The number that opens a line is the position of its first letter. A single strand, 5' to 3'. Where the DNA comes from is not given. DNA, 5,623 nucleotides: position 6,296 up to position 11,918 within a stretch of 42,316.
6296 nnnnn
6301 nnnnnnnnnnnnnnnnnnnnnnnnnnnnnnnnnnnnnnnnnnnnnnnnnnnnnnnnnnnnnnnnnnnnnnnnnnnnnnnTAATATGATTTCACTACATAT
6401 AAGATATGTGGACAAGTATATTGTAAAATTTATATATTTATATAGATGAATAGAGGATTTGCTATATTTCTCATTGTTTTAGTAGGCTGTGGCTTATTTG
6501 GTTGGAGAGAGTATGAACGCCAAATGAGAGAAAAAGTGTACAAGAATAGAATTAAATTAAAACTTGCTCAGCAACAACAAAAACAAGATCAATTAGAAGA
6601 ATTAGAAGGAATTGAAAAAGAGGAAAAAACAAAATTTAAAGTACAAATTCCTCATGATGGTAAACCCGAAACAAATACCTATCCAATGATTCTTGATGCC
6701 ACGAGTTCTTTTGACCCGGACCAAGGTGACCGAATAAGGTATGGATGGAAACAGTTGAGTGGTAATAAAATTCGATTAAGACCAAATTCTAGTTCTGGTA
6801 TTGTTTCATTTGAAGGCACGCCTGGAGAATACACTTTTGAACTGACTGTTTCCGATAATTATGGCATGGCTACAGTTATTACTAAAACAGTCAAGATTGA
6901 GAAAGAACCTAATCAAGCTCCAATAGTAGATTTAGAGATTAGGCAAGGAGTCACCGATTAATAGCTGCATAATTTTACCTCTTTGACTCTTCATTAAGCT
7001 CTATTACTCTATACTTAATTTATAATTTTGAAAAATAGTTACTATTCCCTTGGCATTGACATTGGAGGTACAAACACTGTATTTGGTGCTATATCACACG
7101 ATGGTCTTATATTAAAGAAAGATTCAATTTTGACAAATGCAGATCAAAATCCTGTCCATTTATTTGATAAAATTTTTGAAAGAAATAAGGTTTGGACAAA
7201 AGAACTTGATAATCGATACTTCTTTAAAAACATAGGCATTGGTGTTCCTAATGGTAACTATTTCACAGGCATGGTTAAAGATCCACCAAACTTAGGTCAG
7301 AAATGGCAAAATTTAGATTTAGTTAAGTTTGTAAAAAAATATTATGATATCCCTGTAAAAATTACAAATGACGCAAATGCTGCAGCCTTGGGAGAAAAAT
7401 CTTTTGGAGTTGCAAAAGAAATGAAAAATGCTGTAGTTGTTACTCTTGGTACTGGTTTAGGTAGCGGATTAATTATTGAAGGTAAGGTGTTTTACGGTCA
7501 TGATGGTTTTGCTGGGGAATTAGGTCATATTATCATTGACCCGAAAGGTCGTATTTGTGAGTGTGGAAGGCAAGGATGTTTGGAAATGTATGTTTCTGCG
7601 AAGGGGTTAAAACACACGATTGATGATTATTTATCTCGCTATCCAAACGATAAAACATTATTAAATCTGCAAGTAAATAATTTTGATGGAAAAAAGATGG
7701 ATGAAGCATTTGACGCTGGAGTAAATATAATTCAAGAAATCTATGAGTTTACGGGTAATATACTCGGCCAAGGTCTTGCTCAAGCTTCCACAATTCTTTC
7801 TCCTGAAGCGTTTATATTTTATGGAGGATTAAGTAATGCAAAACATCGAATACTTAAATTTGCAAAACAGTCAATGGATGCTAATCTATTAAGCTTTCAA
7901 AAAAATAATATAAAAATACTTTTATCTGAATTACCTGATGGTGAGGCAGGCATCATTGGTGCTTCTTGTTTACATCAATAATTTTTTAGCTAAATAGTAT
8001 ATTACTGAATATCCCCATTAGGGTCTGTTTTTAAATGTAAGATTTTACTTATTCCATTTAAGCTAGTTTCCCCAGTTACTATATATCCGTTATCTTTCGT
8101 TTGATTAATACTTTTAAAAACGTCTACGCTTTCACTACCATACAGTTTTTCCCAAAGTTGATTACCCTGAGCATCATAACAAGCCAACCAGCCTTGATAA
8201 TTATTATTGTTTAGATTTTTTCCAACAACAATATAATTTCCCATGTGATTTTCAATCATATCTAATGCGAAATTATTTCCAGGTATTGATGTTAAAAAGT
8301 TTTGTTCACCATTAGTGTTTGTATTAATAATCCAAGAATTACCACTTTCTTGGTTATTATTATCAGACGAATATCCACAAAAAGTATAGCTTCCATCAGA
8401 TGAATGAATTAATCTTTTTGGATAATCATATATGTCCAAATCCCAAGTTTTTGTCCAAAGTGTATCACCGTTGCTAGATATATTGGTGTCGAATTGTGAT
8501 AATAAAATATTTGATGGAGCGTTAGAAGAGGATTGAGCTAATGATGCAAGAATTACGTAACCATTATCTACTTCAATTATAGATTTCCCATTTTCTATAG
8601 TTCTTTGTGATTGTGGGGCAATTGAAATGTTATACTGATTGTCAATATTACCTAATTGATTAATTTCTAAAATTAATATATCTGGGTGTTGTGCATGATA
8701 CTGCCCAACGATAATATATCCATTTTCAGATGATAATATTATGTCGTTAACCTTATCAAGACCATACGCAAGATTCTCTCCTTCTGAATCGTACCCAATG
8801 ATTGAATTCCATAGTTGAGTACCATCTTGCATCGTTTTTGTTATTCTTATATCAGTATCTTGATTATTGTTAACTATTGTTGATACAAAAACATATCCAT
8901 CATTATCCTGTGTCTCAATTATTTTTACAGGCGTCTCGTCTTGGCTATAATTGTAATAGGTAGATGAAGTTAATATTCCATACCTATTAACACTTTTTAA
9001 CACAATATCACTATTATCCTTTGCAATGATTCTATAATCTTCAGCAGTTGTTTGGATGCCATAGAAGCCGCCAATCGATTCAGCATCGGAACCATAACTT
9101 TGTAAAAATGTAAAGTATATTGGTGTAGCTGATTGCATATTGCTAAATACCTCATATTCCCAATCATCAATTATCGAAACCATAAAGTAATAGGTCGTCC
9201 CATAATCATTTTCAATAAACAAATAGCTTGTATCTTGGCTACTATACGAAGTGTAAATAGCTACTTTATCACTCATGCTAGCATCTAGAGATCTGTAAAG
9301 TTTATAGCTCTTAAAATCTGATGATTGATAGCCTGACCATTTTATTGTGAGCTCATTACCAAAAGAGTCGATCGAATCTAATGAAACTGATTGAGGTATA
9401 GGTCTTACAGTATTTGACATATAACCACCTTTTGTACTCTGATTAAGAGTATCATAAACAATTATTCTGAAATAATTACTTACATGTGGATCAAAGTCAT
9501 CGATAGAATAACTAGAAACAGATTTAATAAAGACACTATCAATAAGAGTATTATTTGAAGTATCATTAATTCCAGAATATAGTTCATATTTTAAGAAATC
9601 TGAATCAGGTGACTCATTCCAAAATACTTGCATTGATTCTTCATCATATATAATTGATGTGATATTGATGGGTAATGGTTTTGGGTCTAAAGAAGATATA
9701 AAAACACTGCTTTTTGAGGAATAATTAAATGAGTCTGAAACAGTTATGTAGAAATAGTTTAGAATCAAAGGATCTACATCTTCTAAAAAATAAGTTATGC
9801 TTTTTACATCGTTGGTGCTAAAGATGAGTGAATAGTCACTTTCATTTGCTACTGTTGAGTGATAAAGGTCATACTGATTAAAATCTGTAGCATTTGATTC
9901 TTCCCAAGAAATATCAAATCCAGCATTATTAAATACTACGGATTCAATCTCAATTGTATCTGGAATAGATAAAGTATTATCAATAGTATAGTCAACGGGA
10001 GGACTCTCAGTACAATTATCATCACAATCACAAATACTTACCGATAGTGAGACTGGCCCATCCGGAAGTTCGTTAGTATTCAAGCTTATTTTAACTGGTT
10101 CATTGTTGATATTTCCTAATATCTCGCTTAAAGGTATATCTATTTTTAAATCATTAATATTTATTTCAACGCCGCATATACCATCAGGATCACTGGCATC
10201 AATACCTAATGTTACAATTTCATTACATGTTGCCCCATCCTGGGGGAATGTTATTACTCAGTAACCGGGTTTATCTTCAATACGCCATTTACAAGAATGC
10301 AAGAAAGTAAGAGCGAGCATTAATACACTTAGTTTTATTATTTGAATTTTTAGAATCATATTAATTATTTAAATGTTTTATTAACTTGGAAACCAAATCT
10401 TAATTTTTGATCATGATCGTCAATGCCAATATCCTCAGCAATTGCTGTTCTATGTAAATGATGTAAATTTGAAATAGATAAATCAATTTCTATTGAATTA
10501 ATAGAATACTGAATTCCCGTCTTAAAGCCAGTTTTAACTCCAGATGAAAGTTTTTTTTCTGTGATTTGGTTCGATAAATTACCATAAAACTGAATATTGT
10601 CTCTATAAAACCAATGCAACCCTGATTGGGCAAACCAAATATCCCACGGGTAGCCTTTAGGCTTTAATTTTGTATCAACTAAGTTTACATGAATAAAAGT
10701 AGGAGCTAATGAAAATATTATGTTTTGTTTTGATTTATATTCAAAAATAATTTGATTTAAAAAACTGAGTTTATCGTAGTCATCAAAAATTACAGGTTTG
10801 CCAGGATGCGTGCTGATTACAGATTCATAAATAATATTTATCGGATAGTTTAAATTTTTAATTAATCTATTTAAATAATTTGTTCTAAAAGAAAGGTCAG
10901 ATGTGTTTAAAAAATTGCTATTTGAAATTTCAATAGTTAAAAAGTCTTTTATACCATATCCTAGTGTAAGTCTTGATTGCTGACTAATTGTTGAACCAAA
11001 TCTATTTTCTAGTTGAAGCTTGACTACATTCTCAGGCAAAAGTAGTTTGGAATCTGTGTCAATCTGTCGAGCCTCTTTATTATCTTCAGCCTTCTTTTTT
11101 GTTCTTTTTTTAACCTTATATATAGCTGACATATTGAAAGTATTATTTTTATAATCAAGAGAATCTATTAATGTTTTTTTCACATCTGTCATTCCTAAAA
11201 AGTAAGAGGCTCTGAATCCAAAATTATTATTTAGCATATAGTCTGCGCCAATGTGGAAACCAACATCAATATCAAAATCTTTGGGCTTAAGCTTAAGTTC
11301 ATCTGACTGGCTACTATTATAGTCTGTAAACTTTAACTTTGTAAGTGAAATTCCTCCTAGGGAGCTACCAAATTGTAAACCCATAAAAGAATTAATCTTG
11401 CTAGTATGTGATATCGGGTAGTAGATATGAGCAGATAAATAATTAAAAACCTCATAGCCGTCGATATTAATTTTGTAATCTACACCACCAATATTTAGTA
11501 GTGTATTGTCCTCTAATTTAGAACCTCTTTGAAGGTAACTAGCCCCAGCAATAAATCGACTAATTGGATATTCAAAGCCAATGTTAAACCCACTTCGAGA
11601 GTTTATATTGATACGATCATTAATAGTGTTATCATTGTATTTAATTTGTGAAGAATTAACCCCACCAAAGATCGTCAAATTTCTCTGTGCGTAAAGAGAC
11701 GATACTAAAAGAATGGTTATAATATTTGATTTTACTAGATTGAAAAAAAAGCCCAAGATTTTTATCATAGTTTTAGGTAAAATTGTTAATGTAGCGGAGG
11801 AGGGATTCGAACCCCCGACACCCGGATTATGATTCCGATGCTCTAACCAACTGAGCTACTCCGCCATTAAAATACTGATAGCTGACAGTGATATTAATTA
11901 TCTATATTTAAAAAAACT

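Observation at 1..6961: Candidate undescribed cell-surface module: two tandem giant paralogs (FN3 array + paired beta-sandwich + caspase-fold domain) plus a PKD lipoprotein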

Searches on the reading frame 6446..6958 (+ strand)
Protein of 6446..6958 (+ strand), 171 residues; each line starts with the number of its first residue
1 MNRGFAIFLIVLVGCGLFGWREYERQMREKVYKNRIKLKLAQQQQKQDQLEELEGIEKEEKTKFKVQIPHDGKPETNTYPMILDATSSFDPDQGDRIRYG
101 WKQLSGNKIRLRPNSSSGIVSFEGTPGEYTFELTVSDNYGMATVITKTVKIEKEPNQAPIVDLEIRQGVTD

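Call 6: search_protein_families(library=pfam, proteins=[window:6446-6958:+], max_evalue=0.1)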
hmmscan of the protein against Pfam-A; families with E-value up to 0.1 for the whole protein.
window:6446-6958:+ (171 aa): 8 families
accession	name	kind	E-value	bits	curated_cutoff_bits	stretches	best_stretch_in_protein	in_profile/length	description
PF22352.2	K319L-like_PKD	-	3.5e-08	33.8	27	1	81-142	14-75/84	K319L-like, PKD domain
PF05345.18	He_PIG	-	0.00046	21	24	1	73-151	13-95/96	Putative Ig domain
PF21027.3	Sde0182_C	-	0.00047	21.1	27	1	82-135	3-49/83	Cellulose-binding protein Sde0182, C-terminal domain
PF18911.6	PKD_4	-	0.00099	19.6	27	1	94-151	32-83/85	PKD domain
PF00801.26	PKD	-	0.0037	17.7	23.5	1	88-148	24-78/80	PKD domain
PF02010.21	REJ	-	0.0042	16.2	25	1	81-163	102-208/452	REJ domain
PF07495.19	Y_Y_Y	-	0.0053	17.1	26.6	1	94-151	5-62/65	Y_Y_Y domain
PF17963.7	Big_9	-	0.062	14.6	23.6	1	87-149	26-86/89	Bacterial Ig domain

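Call 7: search_protein_families(library=ncbifam, proteins=[window:6446-6958:+], max_evalue=0.1)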
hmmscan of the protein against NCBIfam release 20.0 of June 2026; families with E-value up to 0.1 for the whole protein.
window:6446-6958:+ (171 aa): 3 families
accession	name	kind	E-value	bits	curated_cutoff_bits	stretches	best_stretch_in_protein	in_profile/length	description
NF038112.1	myxo_dep_M36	subfamily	1.1e-07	29.4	1500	1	78-169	1207-1299/1604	myxosortase-dependent M36 family metallopeptidase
NF038111.1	rhom_dep_M36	equivalog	0.00016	19.2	1700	1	83-159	1206-1283/1315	rhombosortase-dependent M36 family metallopeptidase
NF005836.0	PRK07740.1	equivalog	0.058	12.8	261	1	24-97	11-79/244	hypothetical protein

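Call 73: list_cluster_members(proteins=[L025:6247-7710:+, L025:4676-6247:+, L025:8391-9638:-, P0230, P0256, P0257, window:6446-6958:+, L001:5161-9939:+])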
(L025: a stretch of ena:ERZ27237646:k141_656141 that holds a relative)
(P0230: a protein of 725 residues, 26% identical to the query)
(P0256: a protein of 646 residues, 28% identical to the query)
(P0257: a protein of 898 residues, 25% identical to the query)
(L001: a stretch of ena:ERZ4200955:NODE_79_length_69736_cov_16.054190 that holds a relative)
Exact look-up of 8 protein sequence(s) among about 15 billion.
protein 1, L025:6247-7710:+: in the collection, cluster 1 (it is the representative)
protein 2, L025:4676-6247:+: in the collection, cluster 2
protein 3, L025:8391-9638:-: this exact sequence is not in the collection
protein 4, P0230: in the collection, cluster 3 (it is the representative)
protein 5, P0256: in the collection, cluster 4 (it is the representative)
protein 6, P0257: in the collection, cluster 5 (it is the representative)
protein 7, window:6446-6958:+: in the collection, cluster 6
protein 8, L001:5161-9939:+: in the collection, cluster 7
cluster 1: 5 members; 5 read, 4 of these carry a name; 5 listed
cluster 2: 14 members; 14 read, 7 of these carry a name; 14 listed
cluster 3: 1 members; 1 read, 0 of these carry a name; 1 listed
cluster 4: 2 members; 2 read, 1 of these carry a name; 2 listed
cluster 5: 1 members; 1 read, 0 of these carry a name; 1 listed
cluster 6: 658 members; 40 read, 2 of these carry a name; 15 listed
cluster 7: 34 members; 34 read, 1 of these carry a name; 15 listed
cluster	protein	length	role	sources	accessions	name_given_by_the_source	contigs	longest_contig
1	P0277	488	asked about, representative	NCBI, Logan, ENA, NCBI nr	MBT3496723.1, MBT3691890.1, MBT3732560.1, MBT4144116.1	MAG: IMP dehydrogenase [Candidatus Marinimicrobia bacterium] | IMP dehydrogenase [Candidatus Neomarinimicrobiota bacterium]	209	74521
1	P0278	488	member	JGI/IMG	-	IMP dehydrogenase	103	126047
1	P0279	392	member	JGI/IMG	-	IMP dehydrogenase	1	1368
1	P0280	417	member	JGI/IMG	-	IMP dehydrogenase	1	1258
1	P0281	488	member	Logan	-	-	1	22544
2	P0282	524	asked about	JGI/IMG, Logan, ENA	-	-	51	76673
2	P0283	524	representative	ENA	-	-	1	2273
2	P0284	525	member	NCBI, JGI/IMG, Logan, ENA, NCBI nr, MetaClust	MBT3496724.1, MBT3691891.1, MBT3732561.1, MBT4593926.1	MAG: histidine ammonia-lyase [Candidatus Marinimicrobia bacterium] | histidine ammonia-lyase | histidine ammonia-lyase [Candidatus Neomarinimicrobiota bacterium]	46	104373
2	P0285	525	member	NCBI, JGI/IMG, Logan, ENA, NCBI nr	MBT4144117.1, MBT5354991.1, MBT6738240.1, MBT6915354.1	MAG: histidine ammonia-lyase [Candidatus Marinimicrobia bacterium] | histidine ammonia-lyase | histidine ammonia-lyase [Candidatus Neomarinimicrobiota bacterium]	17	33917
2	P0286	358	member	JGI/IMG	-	histidine ammonia-lyase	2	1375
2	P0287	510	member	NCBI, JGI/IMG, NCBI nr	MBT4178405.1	MAG: histidine ammonia-lyase [Candidatus Marinimicrobia bacterium] | histidine ammonia-lyase | histidine ammonia-lyase [Candidatus Neomarinimicrobiota bacterium]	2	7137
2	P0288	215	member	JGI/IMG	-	histidine ammonia-lyase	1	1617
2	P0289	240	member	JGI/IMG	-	histidine ammonia-lyase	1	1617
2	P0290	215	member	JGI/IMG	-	histidine ammonia-lyase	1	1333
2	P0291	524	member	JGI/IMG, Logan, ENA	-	-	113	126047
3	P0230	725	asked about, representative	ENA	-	-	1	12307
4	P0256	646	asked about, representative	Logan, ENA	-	-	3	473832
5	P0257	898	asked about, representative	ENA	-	-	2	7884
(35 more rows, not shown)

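Call 86: search_protein_families(library=padloc, proteins=[window:6446-6958:+], max_evalue=0.01)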
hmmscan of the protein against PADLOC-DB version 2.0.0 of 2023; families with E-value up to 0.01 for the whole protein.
window:6446-6958:+ (171 aa): 0 families

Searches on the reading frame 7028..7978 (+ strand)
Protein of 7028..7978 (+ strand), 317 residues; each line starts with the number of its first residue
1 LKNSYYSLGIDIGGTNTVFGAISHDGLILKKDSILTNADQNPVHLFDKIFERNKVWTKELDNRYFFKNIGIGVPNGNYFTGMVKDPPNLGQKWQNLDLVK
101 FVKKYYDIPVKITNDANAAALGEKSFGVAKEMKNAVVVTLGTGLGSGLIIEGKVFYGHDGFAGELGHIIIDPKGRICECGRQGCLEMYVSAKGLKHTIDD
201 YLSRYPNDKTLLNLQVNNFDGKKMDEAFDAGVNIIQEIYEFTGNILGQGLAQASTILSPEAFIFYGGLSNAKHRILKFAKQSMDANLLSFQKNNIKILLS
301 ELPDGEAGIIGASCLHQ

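Call 6: search_protein_families(library=pfam, proteins=[window:7028-7978:+], max_evalue=0.1)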
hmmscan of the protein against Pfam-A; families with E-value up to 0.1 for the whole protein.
window:7028-7978:+ (317 aa): 2 families
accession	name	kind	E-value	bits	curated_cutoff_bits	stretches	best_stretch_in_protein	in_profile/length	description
PF00480.26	ROK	-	1.9e-56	192.2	22.9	1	8-316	2-291/294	ROK family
PF02685.22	Glucokinase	-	0.00062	19.3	22.1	0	128-172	121-163/314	Glucokinase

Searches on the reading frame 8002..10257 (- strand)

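Call 6: search_protein_families(library=pfam, proteins=[window:8002-10083:-], max_evalue=0.1)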
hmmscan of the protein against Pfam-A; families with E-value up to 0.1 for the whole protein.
window:8002-10083:- (693 aa): 1 family
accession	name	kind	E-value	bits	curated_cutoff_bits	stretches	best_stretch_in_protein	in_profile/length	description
PF14488.12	DUF4434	-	0.018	15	30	1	243-371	34-157/283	Domain of unknown function (DUF4434)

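Call 91: search_protein_families(library=pfam, proteins=[window:8002-10257:-], max_evalue=0.0001)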
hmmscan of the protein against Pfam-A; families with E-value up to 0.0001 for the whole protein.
window:8002-10257:- (751 aa): 1 family
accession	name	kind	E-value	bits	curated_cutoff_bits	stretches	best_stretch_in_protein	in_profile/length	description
PF17957.7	Big_7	-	1.6e-06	29.1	24.1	1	2-73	5-70/70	Bacterial Ig domain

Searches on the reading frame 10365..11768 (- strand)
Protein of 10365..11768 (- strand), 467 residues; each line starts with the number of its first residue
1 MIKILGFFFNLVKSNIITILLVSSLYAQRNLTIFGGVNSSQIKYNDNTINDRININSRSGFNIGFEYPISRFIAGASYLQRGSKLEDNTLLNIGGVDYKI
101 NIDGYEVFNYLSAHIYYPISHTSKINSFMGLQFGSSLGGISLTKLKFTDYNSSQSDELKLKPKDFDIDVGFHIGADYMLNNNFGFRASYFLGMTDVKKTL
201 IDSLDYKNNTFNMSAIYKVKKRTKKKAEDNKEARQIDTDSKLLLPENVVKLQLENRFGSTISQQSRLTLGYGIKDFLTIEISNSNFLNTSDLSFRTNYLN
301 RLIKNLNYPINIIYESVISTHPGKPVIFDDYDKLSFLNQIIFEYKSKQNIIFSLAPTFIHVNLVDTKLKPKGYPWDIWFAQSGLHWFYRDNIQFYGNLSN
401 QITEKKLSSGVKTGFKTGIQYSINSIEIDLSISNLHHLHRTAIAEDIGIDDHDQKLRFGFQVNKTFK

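Call 6: search_protein_families(library=pfam, proteins=[window:10365-11768:-], max_evalue=0.1)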
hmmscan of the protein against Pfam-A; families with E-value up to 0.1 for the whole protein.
window:10365-11768:- (467 aa): 4 families
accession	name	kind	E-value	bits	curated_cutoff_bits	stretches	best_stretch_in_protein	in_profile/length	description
PF19089.6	DUF5777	-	1.8e-11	44.2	23.1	1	252-466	34-247/247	Membrane bound beta barrel domain (DUF5777)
PF13568.12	OMP_b-brl_2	-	2.1e-06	28.4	27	1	29-196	9-173/175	Outer membrane protein beta-barrel domain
PF13505.12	OMP_b-brl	-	1.9e-05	25.3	28.7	1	36-218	25-174/175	Outer membrane protein beta-barrel domain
PF06082.17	YjbH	-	0.0055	16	24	0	41-86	192-235/658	Exopolysaccharide biosynthesis protein YbjH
